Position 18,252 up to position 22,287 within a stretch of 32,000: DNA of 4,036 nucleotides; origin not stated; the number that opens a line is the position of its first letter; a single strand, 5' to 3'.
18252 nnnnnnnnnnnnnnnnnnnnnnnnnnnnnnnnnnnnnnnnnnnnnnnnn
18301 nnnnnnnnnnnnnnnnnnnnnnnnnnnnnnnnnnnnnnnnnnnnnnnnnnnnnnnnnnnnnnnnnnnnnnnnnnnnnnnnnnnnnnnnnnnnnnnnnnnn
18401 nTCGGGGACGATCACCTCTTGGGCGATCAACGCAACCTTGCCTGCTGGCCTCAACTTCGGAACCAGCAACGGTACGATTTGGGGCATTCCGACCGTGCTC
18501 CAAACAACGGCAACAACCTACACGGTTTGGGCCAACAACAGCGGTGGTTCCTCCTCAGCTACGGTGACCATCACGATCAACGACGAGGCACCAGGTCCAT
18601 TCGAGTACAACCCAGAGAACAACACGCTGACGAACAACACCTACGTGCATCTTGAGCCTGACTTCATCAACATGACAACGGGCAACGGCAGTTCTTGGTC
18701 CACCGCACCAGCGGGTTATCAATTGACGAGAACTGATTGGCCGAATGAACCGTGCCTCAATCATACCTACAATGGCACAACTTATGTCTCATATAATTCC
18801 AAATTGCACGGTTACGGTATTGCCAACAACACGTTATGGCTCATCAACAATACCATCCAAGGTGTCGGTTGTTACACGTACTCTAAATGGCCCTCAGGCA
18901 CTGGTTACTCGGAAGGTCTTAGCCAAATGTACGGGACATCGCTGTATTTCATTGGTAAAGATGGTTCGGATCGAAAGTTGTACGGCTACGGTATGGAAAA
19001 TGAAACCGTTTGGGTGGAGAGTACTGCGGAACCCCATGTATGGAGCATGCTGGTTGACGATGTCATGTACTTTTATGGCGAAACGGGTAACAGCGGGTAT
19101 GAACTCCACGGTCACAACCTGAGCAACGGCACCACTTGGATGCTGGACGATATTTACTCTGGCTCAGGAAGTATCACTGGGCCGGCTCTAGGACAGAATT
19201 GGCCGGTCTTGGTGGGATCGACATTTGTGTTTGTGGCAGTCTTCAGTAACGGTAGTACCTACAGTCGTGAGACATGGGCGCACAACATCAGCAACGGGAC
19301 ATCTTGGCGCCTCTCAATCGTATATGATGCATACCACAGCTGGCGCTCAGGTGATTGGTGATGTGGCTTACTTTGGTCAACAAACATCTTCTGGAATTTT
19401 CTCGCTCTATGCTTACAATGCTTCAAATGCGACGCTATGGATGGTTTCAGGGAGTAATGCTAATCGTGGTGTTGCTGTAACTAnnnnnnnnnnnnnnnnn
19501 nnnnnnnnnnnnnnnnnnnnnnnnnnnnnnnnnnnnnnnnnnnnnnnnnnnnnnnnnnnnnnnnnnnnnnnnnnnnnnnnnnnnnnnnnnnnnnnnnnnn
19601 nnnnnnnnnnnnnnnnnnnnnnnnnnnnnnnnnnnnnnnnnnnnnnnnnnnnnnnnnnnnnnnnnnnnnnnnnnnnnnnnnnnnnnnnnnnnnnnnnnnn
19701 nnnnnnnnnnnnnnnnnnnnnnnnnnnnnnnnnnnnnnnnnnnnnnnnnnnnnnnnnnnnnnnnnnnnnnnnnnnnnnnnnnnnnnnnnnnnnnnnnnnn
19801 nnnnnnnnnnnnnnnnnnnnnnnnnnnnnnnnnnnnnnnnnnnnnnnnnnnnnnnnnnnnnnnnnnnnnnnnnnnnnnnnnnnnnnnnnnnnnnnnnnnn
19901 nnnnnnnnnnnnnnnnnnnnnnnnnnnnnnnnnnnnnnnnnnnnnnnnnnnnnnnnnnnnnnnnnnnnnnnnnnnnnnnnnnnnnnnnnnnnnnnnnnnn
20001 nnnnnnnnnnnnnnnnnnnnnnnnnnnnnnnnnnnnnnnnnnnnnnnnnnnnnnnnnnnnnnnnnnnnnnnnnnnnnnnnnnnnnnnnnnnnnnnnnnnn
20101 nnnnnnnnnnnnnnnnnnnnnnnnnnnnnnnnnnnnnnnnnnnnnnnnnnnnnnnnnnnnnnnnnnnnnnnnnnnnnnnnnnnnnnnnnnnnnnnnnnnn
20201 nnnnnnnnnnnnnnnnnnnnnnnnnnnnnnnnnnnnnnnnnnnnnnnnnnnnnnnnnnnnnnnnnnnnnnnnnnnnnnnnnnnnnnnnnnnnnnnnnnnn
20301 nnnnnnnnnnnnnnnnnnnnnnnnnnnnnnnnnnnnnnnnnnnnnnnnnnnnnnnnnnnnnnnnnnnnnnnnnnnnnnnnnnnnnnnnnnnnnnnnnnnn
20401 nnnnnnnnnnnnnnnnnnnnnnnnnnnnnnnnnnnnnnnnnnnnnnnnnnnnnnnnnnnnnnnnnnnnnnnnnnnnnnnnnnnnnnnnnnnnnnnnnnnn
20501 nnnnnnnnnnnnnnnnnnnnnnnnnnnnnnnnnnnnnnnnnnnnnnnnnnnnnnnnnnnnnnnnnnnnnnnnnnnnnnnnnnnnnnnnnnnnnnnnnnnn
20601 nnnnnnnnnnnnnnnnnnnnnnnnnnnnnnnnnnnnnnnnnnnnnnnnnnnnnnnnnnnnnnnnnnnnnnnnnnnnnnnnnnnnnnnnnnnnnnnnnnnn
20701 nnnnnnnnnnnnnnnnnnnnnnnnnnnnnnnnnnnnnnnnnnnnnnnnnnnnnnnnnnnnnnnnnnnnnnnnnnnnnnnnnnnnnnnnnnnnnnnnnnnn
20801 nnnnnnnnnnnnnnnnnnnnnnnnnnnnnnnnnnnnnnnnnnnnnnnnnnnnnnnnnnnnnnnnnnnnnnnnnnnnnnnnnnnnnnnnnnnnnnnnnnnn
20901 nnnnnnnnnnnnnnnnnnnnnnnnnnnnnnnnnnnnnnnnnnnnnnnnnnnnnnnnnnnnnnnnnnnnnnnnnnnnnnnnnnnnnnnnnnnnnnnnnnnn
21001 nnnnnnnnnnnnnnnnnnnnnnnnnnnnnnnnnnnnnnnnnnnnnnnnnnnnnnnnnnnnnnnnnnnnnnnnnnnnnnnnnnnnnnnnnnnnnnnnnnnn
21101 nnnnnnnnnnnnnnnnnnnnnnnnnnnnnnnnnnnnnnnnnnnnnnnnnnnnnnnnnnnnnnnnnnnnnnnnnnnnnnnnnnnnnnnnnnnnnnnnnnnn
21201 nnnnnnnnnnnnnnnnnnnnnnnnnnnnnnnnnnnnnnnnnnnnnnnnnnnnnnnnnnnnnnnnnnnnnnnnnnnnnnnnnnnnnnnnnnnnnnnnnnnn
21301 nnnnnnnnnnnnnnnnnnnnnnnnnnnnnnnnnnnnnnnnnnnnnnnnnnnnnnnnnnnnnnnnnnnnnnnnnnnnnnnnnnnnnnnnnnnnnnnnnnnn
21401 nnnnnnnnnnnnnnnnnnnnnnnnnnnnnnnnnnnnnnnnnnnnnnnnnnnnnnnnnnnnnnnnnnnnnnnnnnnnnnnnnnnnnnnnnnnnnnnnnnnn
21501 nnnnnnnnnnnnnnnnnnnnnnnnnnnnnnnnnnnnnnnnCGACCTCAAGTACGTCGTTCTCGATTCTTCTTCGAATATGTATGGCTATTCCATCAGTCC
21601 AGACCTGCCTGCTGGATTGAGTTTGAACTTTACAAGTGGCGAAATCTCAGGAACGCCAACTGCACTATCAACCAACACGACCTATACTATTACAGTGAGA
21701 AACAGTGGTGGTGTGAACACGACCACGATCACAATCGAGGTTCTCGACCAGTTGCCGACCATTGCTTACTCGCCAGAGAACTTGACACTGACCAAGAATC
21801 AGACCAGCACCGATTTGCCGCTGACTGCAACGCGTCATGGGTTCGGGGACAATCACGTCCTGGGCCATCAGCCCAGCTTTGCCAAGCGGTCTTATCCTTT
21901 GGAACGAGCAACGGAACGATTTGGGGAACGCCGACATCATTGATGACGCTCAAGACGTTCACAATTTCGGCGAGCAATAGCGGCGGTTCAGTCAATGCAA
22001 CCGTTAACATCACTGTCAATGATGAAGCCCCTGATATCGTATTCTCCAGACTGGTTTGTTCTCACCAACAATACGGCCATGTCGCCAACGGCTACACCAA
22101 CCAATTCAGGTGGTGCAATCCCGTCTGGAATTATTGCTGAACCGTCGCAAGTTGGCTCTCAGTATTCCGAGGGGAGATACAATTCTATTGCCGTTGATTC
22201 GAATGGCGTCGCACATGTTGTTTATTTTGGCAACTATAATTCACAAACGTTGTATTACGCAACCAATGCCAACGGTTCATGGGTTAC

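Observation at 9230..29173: Five large and several small ORFs are one ~19.9-kb gene (about 6,640 codons) broken by at least 10 frame disruptions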

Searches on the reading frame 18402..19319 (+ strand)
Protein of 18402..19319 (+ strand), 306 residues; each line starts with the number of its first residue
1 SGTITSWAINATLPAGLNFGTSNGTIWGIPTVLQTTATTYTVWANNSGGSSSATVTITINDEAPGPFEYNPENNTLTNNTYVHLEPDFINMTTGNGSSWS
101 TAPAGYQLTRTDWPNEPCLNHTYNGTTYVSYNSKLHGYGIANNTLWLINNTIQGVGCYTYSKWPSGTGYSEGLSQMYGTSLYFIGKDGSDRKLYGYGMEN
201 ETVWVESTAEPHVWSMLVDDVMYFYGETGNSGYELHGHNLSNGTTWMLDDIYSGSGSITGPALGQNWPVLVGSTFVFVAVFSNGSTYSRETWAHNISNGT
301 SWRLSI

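Call 17: find_related_loci(query=window:18402-19319:+, collection=genome_contigs, flank=10000)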
Query window:18402-19319:+ (306 aa) in genome_contigs; peptide patterns used: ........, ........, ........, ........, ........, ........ (x = any residue, [..] = any of these).
168 stretches matched a pattern; 139 encode a relative of the query (tblastn E <= 1e-3); the best 80 are kept; 73 distinct loci.
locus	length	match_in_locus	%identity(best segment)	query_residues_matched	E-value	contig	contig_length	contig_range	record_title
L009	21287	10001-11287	87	7-305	5e-168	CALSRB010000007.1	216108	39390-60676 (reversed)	MAG: Candidatus Poseidoniaceae archaeon isolate B_MB87 genome assembly, contig: contig_4427_B_MB87, whole genome shotgun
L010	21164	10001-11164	77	1-306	7e-152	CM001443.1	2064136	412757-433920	MAG: uncultured Candidatus Poseidoniales archaeon isolate MG-II chromosome, whole genome shotgun sequence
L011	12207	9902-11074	56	1-305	1e-92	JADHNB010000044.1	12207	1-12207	MAG: Poseidonia sp. isolate BS301-5m-G57 BS301-5m-C6955, whole genome shotgun sequence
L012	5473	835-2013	45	1-305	2e-65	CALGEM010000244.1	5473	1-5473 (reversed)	MAG TPA_asm: uncultured euryarchaeote isolate ERR599053_bin.127_CONCOCT_v1.1_MAG genome assembly, contig: ERZ840905.2499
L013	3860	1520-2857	44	2-305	6e-65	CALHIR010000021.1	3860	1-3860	MAG: Candidatus Poseidoniaceae archaeon isolate S1_Bin_MAXBIN__140_1 genome assembly, contig: c_000000498549, whole geno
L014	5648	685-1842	47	1-305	7e-65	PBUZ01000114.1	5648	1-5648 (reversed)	MAG: Methanobacteriota archaeon isolate RS440 TaraRedSea_contig_480155, whole genome shotgun sequence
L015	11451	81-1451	46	1-305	2e-63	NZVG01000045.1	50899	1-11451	MAG: Methanobacteriota archaeon isolate NAT68 45058, whole genome shotgun sequence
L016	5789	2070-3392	45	1-305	5e-63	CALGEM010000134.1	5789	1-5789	MAG TPA_asm: uncultured euryarchaeote isolate ERR599053_bin.127_CONCOCT_v1.1_MAG genome assembly, contig: ERZ840905.2299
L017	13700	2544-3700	45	2-305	8e-61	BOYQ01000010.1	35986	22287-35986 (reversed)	MAG: Candidatus Poseidoniales archaeon CM1_5m.P78 DNA, sequence10, whole genome shotgun sequence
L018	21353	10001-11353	40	1-305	3e-59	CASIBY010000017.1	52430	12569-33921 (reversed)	MAG: Candidatus Poseidoniaceae archaeon isolate FRAM_WSC20_S10_BML_bin_60_1 genome assembly, contig: FRAM_WSC20_S10_BML_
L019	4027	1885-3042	43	1-305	6e-59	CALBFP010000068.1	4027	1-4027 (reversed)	MAG TPA_asm: uncultured euryarchaeote isolate ERR599077_bin.133_CONCOCT_v1.1_MAG genome assembly, contig: ERZ841196.2264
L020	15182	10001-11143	42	1-305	3e-57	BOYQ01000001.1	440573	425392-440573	MAG: Candidatus Poseidoniales archaeon CM1_5m.P78 DNA, sequence01, whole genome shotgun sequence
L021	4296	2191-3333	42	1-305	4e-57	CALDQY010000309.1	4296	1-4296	MAG TPA_asm: uncultured Rhodobiaceae bacterium isolate ERR599054_bin.37_CONCOCT_v1.1_MAG genome assembly, contig: ERZ840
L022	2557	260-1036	42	1-305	5e-56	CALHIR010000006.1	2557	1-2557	MAG: Candidatus Poseidoniaceae archaeon isolate S1_Bin_MAXBIN__140_1 genome assembly, contig: c_000001082886, whole geno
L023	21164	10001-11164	40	2-305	2e-55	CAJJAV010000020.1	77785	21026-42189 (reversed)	uncultured Candidatus Poseidoniales archaeon isolate FRAM18_bin109 genome assembly, contig: FRAM17_bin109-20, whole geno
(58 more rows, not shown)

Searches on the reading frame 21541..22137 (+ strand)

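Call 7: search_protein_families(library=pfam, proteins=[window:21541-22137:+], max_evalue=0.01)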
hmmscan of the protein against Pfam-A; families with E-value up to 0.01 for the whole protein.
window:21541-22137:+ (199 aa): 1 family
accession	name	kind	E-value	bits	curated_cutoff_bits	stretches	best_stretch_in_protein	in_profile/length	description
PF05345.18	He_PIG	-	0.0028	18.5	24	1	118-160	52-96/96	Putative Ig domain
